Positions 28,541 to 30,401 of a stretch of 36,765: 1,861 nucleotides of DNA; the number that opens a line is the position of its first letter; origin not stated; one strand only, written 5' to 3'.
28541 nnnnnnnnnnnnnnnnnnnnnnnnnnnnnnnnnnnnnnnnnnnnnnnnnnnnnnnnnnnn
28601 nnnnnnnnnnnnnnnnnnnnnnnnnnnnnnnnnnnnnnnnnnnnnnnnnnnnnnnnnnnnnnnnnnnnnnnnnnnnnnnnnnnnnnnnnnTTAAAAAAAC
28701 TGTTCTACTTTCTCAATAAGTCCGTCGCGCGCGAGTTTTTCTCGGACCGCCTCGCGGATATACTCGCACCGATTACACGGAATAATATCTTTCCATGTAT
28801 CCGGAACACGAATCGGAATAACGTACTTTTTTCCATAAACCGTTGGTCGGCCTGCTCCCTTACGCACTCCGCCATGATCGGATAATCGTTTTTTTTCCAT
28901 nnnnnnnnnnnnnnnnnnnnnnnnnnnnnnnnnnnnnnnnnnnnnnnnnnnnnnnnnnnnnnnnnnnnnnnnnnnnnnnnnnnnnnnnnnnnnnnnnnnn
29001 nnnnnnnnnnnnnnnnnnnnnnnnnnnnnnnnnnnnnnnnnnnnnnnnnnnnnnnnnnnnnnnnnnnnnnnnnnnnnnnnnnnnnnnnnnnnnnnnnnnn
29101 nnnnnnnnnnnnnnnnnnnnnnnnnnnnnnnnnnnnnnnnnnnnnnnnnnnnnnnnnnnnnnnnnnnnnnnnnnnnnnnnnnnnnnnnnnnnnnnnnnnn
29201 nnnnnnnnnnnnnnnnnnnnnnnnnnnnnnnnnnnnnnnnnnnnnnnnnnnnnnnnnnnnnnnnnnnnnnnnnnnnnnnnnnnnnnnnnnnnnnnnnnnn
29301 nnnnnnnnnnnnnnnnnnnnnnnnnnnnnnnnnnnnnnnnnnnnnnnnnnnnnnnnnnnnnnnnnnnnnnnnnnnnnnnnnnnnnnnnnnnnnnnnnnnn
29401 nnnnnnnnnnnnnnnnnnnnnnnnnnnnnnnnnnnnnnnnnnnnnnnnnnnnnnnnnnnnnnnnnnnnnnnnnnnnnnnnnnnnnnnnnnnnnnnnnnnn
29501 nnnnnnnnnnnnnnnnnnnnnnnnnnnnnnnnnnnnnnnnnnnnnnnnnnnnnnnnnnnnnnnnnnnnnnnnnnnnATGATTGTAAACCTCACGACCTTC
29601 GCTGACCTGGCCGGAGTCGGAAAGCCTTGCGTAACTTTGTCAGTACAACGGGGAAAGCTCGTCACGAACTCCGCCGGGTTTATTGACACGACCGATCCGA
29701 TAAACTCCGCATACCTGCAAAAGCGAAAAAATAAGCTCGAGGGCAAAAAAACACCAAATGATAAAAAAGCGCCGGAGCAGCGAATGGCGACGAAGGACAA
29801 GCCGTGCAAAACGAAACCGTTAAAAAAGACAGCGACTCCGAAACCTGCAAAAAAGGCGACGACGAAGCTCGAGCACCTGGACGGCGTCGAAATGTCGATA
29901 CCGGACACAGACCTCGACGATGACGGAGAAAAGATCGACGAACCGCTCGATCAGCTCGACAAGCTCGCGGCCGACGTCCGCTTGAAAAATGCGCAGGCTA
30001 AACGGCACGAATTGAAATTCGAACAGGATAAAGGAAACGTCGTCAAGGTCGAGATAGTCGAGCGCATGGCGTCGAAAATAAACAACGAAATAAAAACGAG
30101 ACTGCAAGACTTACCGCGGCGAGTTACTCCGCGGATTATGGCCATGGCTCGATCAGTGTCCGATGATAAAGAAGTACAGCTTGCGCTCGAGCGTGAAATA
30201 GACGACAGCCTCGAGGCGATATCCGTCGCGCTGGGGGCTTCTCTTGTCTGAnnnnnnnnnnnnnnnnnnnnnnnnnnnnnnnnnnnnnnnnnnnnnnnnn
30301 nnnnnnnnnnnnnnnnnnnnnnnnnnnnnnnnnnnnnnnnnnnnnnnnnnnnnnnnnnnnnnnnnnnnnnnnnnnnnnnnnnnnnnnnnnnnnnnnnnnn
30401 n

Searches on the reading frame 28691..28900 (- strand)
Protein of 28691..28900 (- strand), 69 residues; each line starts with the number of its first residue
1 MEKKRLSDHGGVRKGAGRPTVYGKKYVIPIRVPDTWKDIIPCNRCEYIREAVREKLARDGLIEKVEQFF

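Call 4: search_protein_families(library=pfam, proteins=[window:28691-28900:-], max_evalue=0.01)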
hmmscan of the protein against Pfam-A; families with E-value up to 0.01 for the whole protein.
window:28691-28900:- (69 aa): 0 families

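Call 5: search_protein_families(library=padloc, proteins=[window:28691-28900:-], max_evalue=0.01)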
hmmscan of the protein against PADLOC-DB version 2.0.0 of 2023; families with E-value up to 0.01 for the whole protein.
window:28691-28900:- (69 aa): 0 families

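Call 6: search_protein_families(library=ncbifam, proteins=[window:28691-28900:-], max_evalue=0.01)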
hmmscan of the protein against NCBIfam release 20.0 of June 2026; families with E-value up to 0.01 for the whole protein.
window:28691-28900:- (69 aa): 0 families

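Call 7: search_protein_families(library=phrogs, proteins=[window:28691-28900:-], max_evalue=0.01)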
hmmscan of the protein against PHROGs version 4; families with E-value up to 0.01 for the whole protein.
window:28691-28900:- (69 aa): 0 families

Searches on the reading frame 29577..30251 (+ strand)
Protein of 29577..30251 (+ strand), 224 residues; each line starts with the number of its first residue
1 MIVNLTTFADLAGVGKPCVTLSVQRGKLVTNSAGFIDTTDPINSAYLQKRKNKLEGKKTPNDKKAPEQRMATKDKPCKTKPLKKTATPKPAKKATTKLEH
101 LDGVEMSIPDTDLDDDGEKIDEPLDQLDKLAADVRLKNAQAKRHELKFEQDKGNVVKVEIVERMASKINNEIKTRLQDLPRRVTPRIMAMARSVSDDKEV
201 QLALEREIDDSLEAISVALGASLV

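Call 4: search_protein_families(library=pfam, proteins=[window:29577-30251:+], max_evalue=0.01)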
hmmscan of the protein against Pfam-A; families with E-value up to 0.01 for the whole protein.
window:29577-30251:+ (224 aa): 1 family
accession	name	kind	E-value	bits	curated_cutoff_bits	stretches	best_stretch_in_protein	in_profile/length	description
PF07471.18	Phage_Nu1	-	0.00083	19.4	30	1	134-190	87-143/164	Phage DNA packaging protein Nu1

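Call 7: search_protein_families(library=phrogs, proteins=[window:29577-30251:+], max_evalue=0.01)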
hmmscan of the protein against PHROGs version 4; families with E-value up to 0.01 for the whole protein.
window:29577-30251:+ (224 aa): 4 families
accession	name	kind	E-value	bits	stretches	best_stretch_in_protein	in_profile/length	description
phrog_57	-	head and packaging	1.7e-19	71.5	1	1-216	11-170/199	terminase small subunit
phrog_5193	-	unknown function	1.6e-06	28.8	1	6-170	7-153/225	-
phrog_141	-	head and packaging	0.004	17.6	1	127-184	76-133/183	terminase small subunit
phrog_1790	-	head and packaging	0.0098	16.8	0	130-183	15-68/114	terminase small subunit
